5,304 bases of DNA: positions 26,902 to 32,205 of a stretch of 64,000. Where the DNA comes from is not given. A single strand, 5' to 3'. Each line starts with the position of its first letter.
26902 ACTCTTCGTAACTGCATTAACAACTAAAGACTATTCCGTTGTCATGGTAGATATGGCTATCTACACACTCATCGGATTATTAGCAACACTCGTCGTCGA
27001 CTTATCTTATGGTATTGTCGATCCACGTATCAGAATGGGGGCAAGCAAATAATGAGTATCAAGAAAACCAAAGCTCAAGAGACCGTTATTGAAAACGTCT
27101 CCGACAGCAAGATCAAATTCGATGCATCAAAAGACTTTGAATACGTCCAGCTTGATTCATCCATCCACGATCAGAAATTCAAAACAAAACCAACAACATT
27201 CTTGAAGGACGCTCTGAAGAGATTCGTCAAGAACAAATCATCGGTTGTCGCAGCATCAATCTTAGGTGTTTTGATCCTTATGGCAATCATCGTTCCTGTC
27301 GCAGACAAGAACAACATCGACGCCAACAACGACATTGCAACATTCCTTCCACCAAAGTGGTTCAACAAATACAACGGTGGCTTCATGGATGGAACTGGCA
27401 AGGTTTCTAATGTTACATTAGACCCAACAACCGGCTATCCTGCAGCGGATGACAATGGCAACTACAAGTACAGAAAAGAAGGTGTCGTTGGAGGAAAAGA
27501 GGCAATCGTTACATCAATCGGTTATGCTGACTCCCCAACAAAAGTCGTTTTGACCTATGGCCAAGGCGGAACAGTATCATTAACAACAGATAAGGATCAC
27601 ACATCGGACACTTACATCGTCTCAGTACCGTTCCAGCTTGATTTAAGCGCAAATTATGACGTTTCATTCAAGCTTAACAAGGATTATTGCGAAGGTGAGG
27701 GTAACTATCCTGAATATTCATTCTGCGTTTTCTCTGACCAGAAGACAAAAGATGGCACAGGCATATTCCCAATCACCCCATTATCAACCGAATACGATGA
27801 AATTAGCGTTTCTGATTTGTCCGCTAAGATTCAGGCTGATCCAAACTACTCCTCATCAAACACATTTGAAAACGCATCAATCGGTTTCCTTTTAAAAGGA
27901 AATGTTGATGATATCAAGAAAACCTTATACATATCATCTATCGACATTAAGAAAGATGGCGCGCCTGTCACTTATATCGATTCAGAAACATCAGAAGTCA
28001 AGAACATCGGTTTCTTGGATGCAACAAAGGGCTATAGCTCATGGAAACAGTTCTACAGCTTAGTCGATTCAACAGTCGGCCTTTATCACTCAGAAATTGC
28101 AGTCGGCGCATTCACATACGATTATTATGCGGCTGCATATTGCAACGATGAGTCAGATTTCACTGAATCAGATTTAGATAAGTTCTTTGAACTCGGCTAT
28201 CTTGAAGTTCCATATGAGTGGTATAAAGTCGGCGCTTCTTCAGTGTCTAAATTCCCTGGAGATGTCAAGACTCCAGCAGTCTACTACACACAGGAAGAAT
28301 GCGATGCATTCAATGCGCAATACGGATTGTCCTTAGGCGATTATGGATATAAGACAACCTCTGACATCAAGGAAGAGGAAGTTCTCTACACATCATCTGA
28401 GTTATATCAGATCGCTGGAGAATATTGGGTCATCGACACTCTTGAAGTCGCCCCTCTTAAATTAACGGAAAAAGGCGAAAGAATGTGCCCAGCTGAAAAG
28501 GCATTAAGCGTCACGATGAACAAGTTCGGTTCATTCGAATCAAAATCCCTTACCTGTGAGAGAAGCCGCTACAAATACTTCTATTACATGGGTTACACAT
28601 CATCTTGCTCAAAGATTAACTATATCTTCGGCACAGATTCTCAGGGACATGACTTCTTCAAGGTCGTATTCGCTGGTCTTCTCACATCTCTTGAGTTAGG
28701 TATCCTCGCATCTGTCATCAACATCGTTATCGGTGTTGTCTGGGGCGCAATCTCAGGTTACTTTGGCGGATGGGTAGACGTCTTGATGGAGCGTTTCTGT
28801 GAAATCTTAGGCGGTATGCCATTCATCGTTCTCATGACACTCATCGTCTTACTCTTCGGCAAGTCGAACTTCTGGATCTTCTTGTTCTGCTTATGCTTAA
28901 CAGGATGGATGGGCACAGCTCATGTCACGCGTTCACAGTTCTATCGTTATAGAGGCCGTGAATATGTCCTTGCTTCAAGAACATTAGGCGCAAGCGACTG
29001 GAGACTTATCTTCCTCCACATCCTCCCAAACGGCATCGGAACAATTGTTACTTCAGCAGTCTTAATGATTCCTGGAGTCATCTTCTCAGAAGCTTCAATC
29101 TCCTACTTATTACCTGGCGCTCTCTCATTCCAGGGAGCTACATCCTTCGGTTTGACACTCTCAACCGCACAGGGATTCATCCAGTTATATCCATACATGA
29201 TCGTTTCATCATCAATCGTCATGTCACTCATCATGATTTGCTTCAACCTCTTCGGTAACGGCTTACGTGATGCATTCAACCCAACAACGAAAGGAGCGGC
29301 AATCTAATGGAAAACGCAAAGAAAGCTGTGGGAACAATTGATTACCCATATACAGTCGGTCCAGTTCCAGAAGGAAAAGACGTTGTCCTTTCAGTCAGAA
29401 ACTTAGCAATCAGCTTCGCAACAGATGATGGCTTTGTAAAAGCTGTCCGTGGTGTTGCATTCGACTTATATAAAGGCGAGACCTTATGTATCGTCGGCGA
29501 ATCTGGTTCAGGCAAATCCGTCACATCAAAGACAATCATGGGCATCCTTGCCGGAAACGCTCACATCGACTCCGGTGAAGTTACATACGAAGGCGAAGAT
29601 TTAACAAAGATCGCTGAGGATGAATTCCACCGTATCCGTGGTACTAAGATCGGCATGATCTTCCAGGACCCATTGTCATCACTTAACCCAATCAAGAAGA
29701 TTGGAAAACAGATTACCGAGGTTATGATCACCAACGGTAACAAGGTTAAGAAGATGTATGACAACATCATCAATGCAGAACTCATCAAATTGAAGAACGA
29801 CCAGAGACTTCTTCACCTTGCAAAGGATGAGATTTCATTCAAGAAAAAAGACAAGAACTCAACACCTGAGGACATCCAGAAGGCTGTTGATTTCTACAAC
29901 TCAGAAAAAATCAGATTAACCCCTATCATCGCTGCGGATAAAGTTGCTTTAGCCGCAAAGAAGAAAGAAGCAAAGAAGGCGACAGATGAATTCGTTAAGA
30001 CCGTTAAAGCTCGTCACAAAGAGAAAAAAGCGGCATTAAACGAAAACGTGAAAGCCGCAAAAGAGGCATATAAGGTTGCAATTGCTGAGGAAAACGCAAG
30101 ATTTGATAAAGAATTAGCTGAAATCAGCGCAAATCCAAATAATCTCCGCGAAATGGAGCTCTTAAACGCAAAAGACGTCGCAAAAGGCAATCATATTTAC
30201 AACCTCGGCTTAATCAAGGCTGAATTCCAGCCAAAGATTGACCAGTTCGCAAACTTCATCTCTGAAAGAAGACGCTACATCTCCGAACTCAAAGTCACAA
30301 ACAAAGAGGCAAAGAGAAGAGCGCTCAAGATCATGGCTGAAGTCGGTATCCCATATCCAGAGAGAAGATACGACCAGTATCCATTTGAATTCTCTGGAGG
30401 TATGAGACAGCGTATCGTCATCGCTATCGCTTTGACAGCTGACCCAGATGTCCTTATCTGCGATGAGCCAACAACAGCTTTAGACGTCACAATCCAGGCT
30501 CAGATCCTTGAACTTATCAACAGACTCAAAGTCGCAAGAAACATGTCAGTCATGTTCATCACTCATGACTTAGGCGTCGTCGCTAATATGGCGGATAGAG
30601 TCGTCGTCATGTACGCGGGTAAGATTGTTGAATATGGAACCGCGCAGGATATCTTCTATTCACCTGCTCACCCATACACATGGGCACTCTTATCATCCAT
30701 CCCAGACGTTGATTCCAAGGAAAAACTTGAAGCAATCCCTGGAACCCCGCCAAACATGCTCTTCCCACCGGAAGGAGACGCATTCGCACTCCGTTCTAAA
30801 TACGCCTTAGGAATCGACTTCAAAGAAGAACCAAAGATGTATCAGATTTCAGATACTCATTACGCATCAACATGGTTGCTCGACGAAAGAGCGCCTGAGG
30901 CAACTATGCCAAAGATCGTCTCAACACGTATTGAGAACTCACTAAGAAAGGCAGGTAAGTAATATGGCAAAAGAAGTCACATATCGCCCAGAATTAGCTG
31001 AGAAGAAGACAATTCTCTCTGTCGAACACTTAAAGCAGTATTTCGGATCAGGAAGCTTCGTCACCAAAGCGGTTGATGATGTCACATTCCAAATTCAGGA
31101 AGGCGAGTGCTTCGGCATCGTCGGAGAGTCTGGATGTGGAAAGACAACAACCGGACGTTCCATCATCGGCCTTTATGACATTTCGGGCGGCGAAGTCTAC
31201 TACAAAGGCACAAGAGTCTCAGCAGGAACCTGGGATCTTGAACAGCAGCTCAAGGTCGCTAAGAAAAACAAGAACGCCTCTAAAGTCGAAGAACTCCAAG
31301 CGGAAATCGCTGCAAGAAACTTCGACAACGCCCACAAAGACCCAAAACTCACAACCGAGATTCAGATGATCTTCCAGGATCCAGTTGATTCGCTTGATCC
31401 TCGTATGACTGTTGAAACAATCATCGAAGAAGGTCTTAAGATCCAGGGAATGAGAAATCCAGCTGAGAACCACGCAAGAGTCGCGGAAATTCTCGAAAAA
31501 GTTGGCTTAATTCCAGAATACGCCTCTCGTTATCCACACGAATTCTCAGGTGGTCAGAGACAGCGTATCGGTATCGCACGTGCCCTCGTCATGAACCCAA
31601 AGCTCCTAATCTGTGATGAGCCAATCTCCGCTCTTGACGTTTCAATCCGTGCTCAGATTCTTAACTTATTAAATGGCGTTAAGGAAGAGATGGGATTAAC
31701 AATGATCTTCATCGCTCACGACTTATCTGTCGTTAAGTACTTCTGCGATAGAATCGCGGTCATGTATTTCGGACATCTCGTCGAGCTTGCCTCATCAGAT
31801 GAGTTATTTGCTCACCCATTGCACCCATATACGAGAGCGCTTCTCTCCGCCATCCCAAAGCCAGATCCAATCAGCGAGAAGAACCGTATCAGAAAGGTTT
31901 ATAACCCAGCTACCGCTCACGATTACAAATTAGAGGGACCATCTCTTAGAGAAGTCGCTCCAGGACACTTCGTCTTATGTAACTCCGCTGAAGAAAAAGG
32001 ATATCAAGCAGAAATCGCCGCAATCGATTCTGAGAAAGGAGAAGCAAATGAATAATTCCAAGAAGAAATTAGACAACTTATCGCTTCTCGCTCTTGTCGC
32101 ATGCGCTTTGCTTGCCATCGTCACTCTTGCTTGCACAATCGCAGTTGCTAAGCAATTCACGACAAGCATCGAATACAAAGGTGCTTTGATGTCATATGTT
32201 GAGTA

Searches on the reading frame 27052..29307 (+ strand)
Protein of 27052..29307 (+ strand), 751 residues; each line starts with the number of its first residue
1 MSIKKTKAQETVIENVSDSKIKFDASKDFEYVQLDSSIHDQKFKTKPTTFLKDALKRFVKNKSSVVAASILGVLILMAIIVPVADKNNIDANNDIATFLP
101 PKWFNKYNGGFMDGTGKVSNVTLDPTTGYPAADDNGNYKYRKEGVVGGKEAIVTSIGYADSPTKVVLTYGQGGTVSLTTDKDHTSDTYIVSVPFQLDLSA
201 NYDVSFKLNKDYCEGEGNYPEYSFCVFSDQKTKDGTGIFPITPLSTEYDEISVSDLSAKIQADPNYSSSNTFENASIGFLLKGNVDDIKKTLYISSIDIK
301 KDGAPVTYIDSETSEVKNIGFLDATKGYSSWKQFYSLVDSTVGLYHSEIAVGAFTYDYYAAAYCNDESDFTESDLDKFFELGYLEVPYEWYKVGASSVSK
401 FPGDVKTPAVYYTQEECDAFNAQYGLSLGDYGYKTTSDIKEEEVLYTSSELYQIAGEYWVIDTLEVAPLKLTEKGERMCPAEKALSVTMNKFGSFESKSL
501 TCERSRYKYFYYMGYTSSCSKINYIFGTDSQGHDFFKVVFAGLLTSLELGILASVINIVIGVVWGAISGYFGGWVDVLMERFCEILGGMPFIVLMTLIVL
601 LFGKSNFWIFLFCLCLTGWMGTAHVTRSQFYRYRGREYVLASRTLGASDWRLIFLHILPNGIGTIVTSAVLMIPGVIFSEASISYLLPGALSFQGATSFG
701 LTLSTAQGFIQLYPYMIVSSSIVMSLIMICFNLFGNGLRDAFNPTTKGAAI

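Call 18: search_protein_families(library=pfam, proteins=[window:27052-29307:+], max_evalue=0.001)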
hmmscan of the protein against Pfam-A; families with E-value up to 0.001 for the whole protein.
window:27052-29307:+ (751 aa): 2 families
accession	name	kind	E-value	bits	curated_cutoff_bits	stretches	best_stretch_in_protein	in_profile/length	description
PF00528.27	BPD_transp_1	-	1.2e-26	94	26.4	1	561-746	1-182/184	Binding-protein-dependent transport system inner membrane component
PF12911.12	OppC_N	-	6.6e-09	36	23.9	1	49-101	1-53/53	N-terminal TM domain of oligopeptide transport permease C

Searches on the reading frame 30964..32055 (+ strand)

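Call 18: search_protein_families(library=pfam, proteins=[window:30964-32055:+], max_evalue=0.001)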
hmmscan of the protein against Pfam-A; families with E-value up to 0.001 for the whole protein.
window:30964-32055:+ (363 aa): 2 families
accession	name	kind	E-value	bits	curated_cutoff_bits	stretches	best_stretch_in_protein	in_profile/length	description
PF00005.33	ABC_tran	-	3.1e-31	109.2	25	1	38-221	2-136/137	ABC transporter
PF08352.17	oligo_HPY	-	5.9e-09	36.6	27.1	1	273-307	1-35/65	Oligopeptide/dipeptide transporter, C-terminal region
